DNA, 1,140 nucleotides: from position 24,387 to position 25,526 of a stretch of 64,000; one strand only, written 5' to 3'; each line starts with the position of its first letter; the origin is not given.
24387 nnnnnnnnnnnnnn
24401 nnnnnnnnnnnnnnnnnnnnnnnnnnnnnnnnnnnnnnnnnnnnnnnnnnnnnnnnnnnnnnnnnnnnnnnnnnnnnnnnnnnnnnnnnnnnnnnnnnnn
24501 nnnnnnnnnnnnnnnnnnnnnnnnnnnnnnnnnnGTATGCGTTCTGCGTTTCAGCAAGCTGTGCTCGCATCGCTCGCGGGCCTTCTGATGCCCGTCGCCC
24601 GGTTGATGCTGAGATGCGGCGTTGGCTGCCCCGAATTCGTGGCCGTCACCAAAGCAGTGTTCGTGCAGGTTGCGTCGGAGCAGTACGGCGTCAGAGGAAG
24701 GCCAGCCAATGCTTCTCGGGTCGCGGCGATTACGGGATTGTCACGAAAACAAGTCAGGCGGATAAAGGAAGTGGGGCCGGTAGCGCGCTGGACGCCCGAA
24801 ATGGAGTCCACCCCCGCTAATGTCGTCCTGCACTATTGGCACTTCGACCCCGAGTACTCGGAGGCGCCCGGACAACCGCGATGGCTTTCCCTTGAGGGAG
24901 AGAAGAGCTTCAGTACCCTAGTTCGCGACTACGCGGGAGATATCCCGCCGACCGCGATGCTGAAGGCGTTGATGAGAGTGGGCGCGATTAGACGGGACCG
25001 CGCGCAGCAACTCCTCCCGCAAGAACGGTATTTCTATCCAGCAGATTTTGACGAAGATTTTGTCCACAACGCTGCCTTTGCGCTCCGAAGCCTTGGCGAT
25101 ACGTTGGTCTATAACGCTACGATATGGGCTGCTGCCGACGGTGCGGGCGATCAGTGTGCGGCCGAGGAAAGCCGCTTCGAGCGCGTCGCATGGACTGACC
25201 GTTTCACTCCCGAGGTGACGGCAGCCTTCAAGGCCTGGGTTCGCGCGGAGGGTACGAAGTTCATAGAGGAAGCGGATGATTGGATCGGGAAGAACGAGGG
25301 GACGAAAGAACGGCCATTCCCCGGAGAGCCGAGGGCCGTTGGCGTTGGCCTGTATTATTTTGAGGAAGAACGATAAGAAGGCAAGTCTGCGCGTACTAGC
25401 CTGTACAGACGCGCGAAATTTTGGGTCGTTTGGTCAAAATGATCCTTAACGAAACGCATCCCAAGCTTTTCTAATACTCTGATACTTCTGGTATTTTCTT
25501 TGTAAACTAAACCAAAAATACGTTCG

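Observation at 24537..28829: Low-GC island bracketed by two paralogous uncharacterised HTH-like proteins, with no mobility genes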

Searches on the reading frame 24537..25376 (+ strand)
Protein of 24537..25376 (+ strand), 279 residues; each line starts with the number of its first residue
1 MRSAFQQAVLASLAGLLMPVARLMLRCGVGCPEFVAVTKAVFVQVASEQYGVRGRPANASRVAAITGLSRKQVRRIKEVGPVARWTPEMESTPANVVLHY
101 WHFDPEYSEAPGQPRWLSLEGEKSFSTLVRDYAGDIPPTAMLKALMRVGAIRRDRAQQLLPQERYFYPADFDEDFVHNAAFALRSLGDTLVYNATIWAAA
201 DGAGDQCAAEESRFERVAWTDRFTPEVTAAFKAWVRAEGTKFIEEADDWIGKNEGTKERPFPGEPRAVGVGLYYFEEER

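Call 3: search_protein_families(library=pfam, proteins=[window:24537-25376:+], max_evalue=1)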
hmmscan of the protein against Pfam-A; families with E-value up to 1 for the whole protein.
window:24537-25376:+ (279 aa): 2 families
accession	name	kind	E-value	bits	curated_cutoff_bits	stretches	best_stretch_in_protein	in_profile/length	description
PF20112.4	DUF6502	-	3.3e-32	111.8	27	1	8-278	3-264/268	Family of unknown function (DUF6502)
PF13551.12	HTH_29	-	0.37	11.3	28.1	1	54-78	11-34/64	Winged helix-turn helix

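Call 4: search_protein_families(library=ncbifam, proteins=[window:24537-25376:+], max_evalue=1)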
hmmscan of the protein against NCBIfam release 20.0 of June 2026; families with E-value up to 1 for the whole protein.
window:24537-25376:+ (279 aa): 0 families

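Call 24: find_homologous_proteins(query=window:24537-25376:+)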
Query window:24537-25376:+ (279 aa): 183 proteins with E <= 0.001 among 1625 candidates; the best 120 are listed.
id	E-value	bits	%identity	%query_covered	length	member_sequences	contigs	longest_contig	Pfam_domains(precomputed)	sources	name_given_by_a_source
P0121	1.3e-185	633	100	100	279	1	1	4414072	PF20112.5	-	-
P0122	3.9e-149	514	81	100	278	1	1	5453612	PF20112.5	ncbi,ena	-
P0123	1.2e-113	397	67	94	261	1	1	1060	PF20112.5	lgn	-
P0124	3.3e-112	393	67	94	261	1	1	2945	PF20112.5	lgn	-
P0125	5.8e-110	385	61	100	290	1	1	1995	PF20112.5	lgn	-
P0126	7.5e-108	378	64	100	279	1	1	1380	PF20112.5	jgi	-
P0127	1.8e-105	371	60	100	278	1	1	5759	PF20112.5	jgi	jgi:hypothetical protein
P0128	3.9e-105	369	61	100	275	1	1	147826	PF20112.5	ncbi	ncbi:MAG TPA: DUF6502 family protein [Gammaproteobacteria bacterium]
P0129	5.2e-103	363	60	100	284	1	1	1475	PF20112.5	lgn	-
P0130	1.6e-102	361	59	100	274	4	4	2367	PF20112.5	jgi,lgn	jgi:hypothetical protein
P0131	3.3e-101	357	59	100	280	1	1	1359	PF20112.5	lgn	-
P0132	3.6e-101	356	58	100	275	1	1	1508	PF20112.5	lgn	-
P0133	6.0e-101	356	59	100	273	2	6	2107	PF20112.5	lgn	-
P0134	2.4e-100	354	59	100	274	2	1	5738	PF20112.5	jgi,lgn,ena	-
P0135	5.4e-100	353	58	100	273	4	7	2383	PF20112.5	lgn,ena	-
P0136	1.8e-99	351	58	100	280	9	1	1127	PF20112.5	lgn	-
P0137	5.7e-99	349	58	100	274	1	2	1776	PF20112.5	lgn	-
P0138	5.7e-99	349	58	100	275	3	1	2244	PF20112.5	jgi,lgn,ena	-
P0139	6.0e-99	349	59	95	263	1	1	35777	PF20112.5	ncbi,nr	ncbi:MAG TPA: DUF6502 family protein [Gammaproteobacteria bacterium]|nr:DUF6502 family protein [Gamm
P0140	1.4e-98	348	58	100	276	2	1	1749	PF20112.5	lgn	-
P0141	8.9e-95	335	54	100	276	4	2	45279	PF20112.5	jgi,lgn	jgi:hypothetical protein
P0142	3.1e-94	334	55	100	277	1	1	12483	PF20112.5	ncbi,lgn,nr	ncbi:MAG: hypothetical protein JXB36_16525 [Gammaproteobacteria bacterium]|nr:hypothetical protein [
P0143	1.2e-93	332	56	100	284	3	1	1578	PF20112.5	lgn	-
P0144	7.9e-93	329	55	100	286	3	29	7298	PF20112.5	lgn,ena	-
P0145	2.3e-92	328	55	100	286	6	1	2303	PF20112.5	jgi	-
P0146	9.9e-91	322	54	100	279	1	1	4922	PF20112.5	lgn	-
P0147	2.6e-90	321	52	100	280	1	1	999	PF20112.5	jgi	jgi:uncharacterized protein DUF6502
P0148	2.1e-87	311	50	100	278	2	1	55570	PF20112.5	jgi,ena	-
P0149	5.4e-87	310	49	100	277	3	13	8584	PF20112.5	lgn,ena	-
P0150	8.3e-87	309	50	100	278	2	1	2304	PF20112.5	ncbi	-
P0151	4.6e-85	304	51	100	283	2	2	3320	PF20112.5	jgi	jgi:hypothetical protein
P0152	5.5e-85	303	56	91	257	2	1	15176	PF20112.5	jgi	jgi:hypothetical protein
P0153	7.6e-83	296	49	100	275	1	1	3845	PF20112.5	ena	-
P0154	1.3e-82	296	50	97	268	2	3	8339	PF20112.5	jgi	jgi:hypothetical protein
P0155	1.3e-81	292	51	100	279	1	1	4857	PF20112.5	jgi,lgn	jgi:hypothetical protein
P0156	2.3e-81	291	47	100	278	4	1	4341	PF20112.5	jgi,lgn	-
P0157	5.1e-80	287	49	100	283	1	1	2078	PF20112.5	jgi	jgi:hypothetical protein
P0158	3.3e-78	281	49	99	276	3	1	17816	PF20112.5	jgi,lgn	jgi:hypothetical protein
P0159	7.1e-78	280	49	97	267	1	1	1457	PF20112.5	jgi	jgi:hypothetical protein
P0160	2.1e-77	278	51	91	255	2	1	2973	PF20112.5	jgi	jgi:hypothetical protein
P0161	2.2e-77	278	47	100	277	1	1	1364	PF20112.5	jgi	jgi:hypothetical protein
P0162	1.6e-76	276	47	100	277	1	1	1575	PF20112.5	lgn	-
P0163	2.2e-76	275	48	97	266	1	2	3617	PF20112.5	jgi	jgi:hypothetical protein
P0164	3.5e-76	274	46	100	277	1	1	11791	PF20112.5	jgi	jgi:hypothetical protein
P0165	5.3e-76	274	47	100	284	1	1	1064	PF20112.5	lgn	-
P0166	8.7e-76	273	47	100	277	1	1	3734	PF20112.5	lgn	-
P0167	1.9e-75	272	47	100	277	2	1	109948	PF20112.5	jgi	jgi:hypothetical protein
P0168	2.8e-75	272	47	100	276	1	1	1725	PF20112.5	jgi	-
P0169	1.6e-74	269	46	100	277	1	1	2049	PF20112.5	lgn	-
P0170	1.7e-74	269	47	100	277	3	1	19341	PF20112.5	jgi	jgi:hypothetical protein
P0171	3.0e-74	268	46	100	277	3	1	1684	PF20112.5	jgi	jgi:hypothetical protein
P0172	5.0e-74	267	46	100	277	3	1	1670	PF20112.5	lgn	-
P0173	1.2e-73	266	47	100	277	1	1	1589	PF20112.5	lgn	-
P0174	1.9e-73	266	46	100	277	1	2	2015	PF20112.5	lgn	-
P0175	2.1e-73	265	45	100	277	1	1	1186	PF20112.5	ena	-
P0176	2.7e-73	265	46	100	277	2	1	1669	PF20112.5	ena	-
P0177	2.8e-73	265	46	100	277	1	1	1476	PF20112.5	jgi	jgi:hypothetical protein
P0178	3.2e-73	265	45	100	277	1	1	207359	PF20112.5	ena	-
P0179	3.6e-73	265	47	97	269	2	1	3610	PF20112.5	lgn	-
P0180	6.6e-73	264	45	100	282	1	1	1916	PF20112.5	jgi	jgi:hypothetical protein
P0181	7.0e-73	264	45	100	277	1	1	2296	PF20112.5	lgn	-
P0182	9.8e-73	263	46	100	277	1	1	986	PF20112.5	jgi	jgi:hypothetical protein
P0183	1.0e-72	263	46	100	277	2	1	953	PF20112.5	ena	-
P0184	1.7e-72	262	47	100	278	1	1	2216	PF20112.5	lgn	-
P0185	1.9e-72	262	45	100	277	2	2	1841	PF20112.5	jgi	jgi:hypothetical protein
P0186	3.9e-72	261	45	100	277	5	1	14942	PF20112.5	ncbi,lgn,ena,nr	ncbi:MAG TPA: DUF6502 family protein [Gammaproteobacteria bacterium]|nr:DUF6502 family protein [Gamm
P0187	5.4e-72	261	45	100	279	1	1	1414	PF20112.5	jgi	jgi:hypothetical protein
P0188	1.0e-71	260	46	100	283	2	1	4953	PF20112.5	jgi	jgi:uncharacterized protein DUF6502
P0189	1.1e-71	260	45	100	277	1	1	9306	PF20112.5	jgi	jgi:hypothetical protein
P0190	1.8e-71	259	45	100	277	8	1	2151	PF20112.5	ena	-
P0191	1.8e-71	259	44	100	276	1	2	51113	PF20112.5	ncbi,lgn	-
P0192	2.2e-71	259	46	100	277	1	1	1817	PF20112.5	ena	-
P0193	4.8e-71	258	45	100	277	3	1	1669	PF20112.5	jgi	jgi:hypothetical protein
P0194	5.3e-71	258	45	100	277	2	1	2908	PF20112.5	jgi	jgi:hypothetical protein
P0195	6.5e-71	257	46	97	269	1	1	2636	PF20112.5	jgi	jgi:hypothetical protein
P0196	9.5e-71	257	45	100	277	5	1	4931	PF20112.5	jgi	jgi:hypothetical protein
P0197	1.0e-70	257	45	100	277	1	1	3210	PF20112.5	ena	-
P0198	1.1e-70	257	44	100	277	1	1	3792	PF20112.5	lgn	-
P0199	2.5e-70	255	44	100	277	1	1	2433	PF20112.5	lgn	-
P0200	2.5e-70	255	44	100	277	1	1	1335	PF20112.5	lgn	-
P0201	2.6e-70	255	44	100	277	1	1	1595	PF20112.5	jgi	jgi:hypothetical protein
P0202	2.6e-70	255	44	100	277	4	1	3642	PF20112.5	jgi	jgi:hypothetical protein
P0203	2.9e-70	255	44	100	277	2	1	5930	PF20112.5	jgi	jgi:hypothetical protein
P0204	4.0e-70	255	43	100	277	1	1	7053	PF20112.5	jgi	jgi:hypothetical protein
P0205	6.2e-70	254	45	100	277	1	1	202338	PF20112.5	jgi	jgi:hypothetical protein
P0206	7.0e-70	254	45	100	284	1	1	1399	PF20112.5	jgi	jgi:hypothetical protein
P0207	7.5e-70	254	45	100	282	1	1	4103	PF20112.5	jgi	jgi:hypothetical protein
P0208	8.8e-70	254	44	100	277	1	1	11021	PF20112.5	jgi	jgi:hypothetical protein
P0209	9.1e-70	253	45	100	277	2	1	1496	PF20112.5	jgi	jgi:hypothetical protein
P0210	1.1e-69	253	44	100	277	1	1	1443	PF20112.5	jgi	jgi:hypothetical protein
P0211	1.5e-69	253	44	100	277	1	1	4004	PF20112.5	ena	-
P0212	1.6e-69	253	45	100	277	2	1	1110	PF20112.5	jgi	-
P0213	2.2e-69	252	45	100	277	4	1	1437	PF20112.5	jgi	jgi:hypothetical protein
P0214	2.2e-69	252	43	93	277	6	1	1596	PF20112.5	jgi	jgi:hypothetical protein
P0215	2.3e-69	252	46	100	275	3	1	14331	PF20112.5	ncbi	-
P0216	1.1e-68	250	45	100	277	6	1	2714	PF20112.5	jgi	jgi:hypothetical protein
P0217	1.2e-68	250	43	100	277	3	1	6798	PF20112.5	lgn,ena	-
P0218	1.3e-68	250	43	100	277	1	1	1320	PF20112.5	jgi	jgi:hypothetical protein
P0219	1.6e-68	249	44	100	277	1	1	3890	PF20112.5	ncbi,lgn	-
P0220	1.8e-68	249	42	100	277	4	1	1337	PF20112.5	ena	-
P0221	6.4e-68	247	43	100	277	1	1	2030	PF20112.5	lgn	-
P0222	6.7e-68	247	44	100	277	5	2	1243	PF20112.5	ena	-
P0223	7.7e-68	247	44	100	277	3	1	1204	PF20112.5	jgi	jgi:hypothetical protein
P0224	1.0e-67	247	46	92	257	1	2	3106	PF20112.5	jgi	jgi:hypothetical protein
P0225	1.6e-67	246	44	100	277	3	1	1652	PF20112.5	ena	-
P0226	3.3e-67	245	45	99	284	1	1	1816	PF20112.5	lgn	-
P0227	9.5e-67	244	45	94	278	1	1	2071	PF20112.5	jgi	jgi:hypothetical protein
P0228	1.2e-66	243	42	100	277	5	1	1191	PF20112.5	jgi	-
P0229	1.6e-66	243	42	100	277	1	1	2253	PF20112.5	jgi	jgi:Family of unknown function (DUF6502)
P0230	1.8e-66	243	44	100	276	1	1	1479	PF20112.5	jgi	jgi:hypothetical protein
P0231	7.7e-66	241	43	100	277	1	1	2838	PF20112.5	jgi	jgi:hypothetical protein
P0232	8.2e-66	240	42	100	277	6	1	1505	PF20112.5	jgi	jgi:hypothetical protein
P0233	1.5e-65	240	43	100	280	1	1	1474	PF20112.5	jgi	jgi:hypothetical protein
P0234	2.6e-65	239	44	91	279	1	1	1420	PF20112.5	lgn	-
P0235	2.8e-65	239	56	68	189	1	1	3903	PF20112.5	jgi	jgi:hypothetical protein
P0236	3.0e-65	239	43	100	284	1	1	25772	PF20112.5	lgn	-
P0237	6.4e-65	238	46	89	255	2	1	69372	PF20112.5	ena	-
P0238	6.8e-64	234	49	89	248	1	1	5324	PF20112.5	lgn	-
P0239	9.9e-64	234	44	94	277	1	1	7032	PF20112.5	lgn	-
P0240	1.2e-63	233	44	97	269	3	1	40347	PF20112.5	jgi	jgi:hypothetical protein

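Call 25: find_encoding_contigs(protein=P0128, flank=7000, max_places=2)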
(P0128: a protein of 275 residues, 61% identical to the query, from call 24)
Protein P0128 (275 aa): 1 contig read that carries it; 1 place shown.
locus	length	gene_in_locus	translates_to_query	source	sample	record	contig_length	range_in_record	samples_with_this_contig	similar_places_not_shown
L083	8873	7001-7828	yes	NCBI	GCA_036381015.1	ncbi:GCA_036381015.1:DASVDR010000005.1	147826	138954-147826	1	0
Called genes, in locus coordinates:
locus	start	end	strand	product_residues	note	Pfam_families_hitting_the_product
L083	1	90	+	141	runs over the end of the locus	-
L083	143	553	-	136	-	PF14489:QueF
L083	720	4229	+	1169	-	PF02463:SMC_N, PF13175:AAA_15, PF13304:AAA_21 (weak), PF13476:AAA_23, PF06470:SMC_hinge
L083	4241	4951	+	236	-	PF04354:ZipA_C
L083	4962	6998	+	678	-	PF22745:Nlig-Ia, PF01653:DNA_ligase_aden, PF03120:OB_DNA_ligase, PF03119:DNA_ligase_ZBD, PF14520:HHH_5, PF12826:HHH_2, PF14520:HHH_5 (weak), PF00533:BRCT, +2 more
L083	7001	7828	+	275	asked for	PF20112:DUF6502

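Call 26: find_encoding_contigs(protein=P0178, flank=7000, max_places=2)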
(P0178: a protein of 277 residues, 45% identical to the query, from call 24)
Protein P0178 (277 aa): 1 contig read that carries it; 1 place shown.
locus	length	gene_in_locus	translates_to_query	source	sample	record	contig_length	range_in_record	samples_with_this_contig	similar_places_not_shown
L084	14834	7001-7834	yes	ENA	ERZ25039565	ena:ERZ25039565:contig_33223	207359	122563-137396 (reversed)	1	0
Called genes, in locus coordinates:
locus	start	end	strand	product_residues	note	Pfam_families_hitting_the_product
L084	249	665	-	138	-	PF14489:QueF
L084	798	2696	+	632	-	PF02463:SMC_N, PF13175:AAA_15, PF13476:AAA_23, PF13555:AAA_29 (weak), PF13304:AAA_21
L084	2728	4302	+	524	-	PF02463:SMC_N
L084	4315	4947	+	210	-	PF04354:ZipA_C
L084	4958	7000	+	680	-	PF22745:Nlig-Ia, PF01653:DNA_ligase_aden, PF03120:OB_DNA_ligase, PF03119:DNA_ligase_ZBD, PF14520:HHH_5 (weak), PF12826:HHH_2, PF14520:HHH_5, PF00533:BRCT, +1 more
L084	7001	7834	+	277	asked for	PF20112:DUF6502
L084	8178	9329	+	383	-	-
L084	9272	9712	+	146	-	-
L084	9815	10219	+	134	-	PF20112:DUF6502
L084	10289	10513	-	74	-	-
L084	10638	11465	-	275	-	PF13145:Rotamase_2, PF00639:Rotamase, PF13616:Rotamase_3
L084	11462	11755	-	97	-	PF01722:BolA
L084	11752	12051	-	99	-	PF03795:YCII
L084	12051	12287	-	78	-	PF04279:IspA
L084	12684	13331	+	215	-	PF01300:Sua5_yciO_yrdC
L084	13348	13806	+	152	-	-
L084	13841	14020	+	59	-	-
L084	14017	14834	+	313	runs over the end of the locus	PF02616:SMC_ScpA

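Call 27: find_encoding_contigs(protein=P0205, flank=7000, max_places=2)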
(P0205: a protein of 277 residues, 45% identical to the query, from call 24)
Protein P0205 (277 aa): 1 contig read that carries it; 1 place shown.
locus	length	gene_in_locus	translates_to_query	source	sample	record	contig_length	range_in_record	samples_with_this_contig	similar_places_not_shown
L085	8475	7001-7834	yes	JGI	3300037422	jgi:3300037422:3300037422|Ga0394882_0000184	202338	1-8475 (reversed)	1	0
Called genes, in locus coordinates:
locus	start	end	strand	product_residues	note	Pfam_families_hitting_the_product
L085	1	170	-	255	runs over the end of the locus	PF21157:DksA_N, PF01258:zf-dskA_traR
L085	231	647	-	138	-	PF14489:QueF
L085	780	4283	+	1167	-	PF02463:SMC_N, PF13175:AAA_15, PF13304:AAA_21 (weak), PF13476:AAA_23, PF06470:SMC_hinge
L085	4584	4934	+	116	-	PF04354:ZipA_C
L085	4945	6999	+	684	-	PF22745:Nlig-Ia, PF01653:DNA_ligase_aden, PF03120:OB_DNA_ligase, PF03119:DNA_ligase_ZBD, PF00633:HHH (faint), PF12826:HHH_2, PF14520:HHH_5, PF00533:BRCT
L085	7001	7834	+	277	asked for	PF20112:DUF6502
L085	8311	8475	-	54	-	?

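Call 37: search_protein_families(library=padloc, proteins=[window:24537-25376:+], max_evalue=1)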
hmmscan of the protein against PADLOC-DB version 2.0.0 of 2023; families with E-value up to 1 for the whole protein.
window:24537-25376:+ (279 aa): 0 families

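Call 38: search_protein_families(library=phrogs, proteins=[window:24537-25376:+], max_evalue=1)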
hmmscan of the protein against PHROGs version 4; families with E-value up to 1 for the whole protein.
window:24537-25376:+ (279 aa): 0 families

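Call 73: predict_structure(alignment_id=A3)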
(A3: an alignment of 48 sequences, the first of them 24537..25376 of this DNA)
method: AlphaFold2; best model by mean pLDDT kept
length: 279 residues; sequences in the alignment: 48
mean_pLDDT: 88.2   pTM: 0.73
mean pLDDT of the five models: 88.2, 86.3, 86.1, 84.0, 82.9
residues with pLDDT >= 90: 147; 70-90: 116; 50-70: 16; < 50: 0
segments of 3 or more residues with pLDDT < 50: none
pLDDT, mean of each block of 10 residues (from residue 1): 89 89 83 89 93 92 96 92 60 88 96 97 97 95 92 96 78 78 85 88 81 84 95 95 94 82 81 83
secondary structure, 60 per line:
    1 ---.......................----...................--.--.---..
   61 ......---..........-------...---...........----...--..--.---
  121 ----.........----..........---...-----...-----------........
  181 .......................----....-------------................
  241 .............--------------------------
elements in order: H4-26 H31-49 H59-66 H70-79 H93-103 E108-110 H125-133 H138-147 E151-153 E159-161 H173-203 H208-211 H225-253

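Call 76: fold_search(model_id=the predicted structure, library=pdb)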
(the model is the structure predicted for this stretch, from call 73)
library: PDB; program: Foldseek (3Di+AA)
matches with E <= 10: 611; with E <= 0.001: 0
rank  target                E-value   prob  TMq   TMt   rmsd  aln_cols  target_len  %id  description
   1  4j00_A                1.8e-03  1.00  0.41  0.39   8.8       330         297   13  Crystal Structure of Fischerella Transcription Factor HetR complexed with 24mer DNA target (released 2013-03-27)
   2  1wsu_A                1.5e-01  0.57  0.17  0.34  13.2       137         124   15  C-terminal domain of elongation factor selB complexed with SECIS RNA (released 2005-01-25)
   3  8pw0_A                1.5e-01  0.20  0.12  0.20  15.2       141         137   18  Manganese-dependent transcriptional repressor DR2539 complexed with manganese and bound to dr1709 promotor (released 2024-05-08)
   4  2uwm_A                2.0e-01  0.60  0.18  0.24  12.8       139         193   15  C-TERMINAL DOMAIN(WH2-WH4) OF ELONGATION FACTOR SELB IN COMPLEX WITH SECIS RNA (released 2007-05-08)
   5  1lva                  2.6e-01  0.47  0.17  0.19  12.3       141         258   13  Crystal structure of a C-terminal fragment of Moorella thermoacetica elongation factor SelB (released 2002-08-21)
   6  5eeh_C                2.9e-01  0.41  0.16  0.13  10.2        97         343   15  Crystal structure of carminomycin-4-O-methyltransferase DnrK in complex with SAH and 2-chloro-4-nitrophenol (released 2015-12-16)
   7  7pgj                  2.9e-01  0.33  0.15  0.13   9.7        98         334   13  Chimeric carminomycin-4-O-methyltransferase (DnrK) with regions from 10-decarboxylate TamK and 10-hydroxylase RdmB, toge (released 2022-08-24)
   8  7phf_C                3.6e-01  0.38  0.16  0.14   9.9        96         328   14  Chimeric carminomycin-4-O-methyltransferase (DnrK) with regions from 10-hydroxylase RdmB and 10-decarboxylase TamK (released 2022-09-07)
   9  9lac_B                3.6e-01  0.38  0.16  0.14  10.0        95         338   16  Comparative analysis of functions and catalytic mechanisms of methyltransferases involved in anthracycline biosynthesi (released 2026-01-07)
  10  8eju_A                3.6e-01  0.20  0.14  0.15  13.9       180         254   12  The crystal structure of Pseudomonas putida PcaR (released 2024-03-20)
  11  1mkm_A                3.9e-01  0.44  0.16  0.18   8.1       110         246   12  CRYSTAL STRUCTURE OF THE THERMOTOGA MARITIMA ICLR (released 2002-09-11)
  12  5eeg_B                3.9e-01  0.30  0.15  0.13   9.8        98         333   13  Crystal structure of carminomycin-4-O-methyltransferase DnrK in complex with tetrazole-SAH (released 2015-12-23)
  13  3w6j_E                3.9e-01  0.23  0.15  0.23  13.8       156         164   12  Crystal structure of ScpAB core complex (released 2013-04-24)
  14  1w5t_A                4.1e-01  0.21  0.18  0.13  14.8       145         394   17  Structure of the Aeropyrum Pernix ORC2 protein (ADPNP-ADP complexes) (released 2004-10-05)
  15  9lac_A                4.3e-01  0.28  0.15  0.13   9.8        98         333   13  Comparative analysis of functions and catalytic mechanisms of methyltransferases involved in anthracycline biosynthesi (released 2026-01-07)
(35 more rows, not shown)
